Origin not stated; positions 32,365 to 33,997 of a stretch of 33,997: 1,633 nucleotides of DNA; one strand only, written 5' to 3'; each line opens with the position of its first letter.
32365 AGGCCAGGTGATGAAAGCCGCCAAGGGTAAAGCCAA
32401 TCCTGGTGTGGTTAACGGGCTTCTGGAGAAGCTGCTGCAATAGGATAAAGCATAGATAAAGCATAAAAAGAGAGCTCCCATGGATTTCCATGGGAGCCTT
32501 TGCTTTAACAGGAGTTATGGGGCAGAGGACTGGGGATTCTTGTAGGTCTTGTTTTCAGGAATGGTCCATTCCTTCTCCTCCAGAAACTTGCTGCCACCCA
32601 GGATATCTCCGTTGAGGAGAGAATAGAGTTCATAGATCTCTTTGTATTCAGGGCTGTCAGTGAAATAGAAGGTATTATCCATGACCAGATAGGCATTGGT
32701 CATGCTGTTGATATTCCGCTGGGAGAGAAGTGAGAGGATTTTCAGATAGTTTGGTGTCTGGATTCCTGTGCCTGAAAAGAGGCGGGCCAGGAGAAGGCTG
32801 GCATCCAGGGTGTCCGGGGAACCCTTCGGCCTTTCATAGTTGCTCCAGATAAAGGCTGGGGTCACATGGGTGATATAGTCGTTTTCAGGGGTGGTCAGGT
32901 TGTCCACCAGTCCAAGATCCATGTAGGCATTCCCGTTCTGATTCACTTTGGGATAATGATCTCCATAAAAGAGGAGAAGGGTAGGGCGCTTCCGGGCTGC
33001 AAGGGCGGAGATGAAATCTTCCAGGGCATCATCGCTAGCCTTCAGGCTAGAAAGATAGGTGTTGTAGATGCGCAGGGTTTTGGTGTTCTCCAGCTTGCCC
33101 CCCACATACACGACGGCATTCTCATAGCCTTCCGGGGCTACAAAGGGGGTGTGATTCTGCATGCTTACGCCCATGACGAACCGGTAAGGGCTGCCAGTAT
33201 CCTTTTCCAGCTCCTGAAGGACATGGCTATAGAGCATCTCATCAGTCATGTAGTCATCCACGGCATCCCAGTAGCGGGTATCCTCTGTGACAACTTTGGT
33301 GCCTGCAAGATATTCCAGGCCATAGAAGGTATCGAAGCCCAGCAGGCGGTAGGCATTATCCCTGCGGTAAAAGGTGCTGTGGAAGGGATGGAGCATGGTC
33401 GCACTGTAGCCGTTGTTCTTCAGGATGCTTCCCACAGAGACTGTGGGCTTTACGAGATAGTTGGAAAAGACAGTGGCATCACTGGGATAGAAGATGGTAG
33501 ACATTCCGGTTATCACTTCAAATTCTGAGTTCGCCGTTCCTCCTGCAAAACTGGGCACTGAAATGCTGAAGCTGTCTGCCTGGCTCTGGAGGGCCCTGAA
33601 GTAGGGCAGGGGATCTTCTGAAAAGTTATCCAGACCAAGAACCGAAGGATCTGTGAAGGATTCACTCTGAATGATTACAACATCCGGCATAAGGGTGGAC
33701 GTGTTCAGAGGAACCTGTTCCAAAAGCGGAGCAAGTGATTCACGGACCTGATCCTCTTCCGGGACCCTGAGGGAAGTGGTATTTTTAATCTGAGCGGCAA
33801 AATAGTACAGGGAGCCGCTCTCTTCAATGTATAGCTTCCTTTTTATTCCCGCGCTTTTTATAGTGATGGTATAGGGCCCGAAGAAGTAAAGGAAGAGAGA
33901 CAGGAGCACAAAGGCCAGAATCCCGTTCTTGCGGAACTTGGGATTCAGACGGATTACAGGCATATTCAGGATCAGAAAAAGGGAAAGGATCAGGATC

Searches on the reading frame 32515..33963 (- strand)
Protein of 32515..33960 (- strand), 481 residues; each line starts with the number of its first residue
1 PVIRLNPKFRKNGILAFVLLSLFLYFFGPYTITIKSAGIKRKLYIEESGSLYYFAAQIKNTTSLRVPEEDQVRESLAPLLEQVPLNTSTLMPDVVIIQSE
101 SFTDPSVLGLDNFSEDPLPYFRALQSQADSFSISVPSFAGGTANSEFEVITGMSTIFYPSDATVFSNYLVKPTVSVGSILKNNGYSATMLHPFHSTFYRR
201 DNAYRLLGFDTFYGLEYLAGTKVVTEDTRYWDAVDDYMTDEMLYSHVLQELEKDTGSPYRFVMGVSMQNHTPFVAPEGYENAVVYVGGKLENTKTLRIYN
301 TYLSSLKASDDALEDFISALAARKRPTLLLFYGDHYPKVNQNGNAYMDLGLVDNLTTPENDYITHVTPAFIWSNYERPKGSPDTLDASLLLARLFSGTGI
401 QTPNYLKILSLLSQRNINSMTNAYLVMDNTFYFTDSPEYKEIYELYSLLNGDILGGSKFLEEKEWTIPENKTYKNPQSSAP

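Call 28: search_protein_families(library=pfam, proteins=[window:32515-33960:-], max_evalue=0.00001)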
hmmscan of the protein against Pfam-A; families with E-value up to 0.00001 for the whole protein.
window:32515-33960:- (481 aa): 1 family
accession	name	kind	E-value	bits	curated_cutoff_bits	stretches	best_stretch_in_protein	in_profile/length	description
PF00884.28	Sulfatase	-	1.6e-37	129.9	25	1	92-379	1-279/301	Sulfatase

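Call 63: find_encoding_contigs(protein=window:32518-33963:-, flank=10000, max_places=3)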
Protein window:32518-33963:- (482 aa): no gene with exactly this product is on record in the collection.
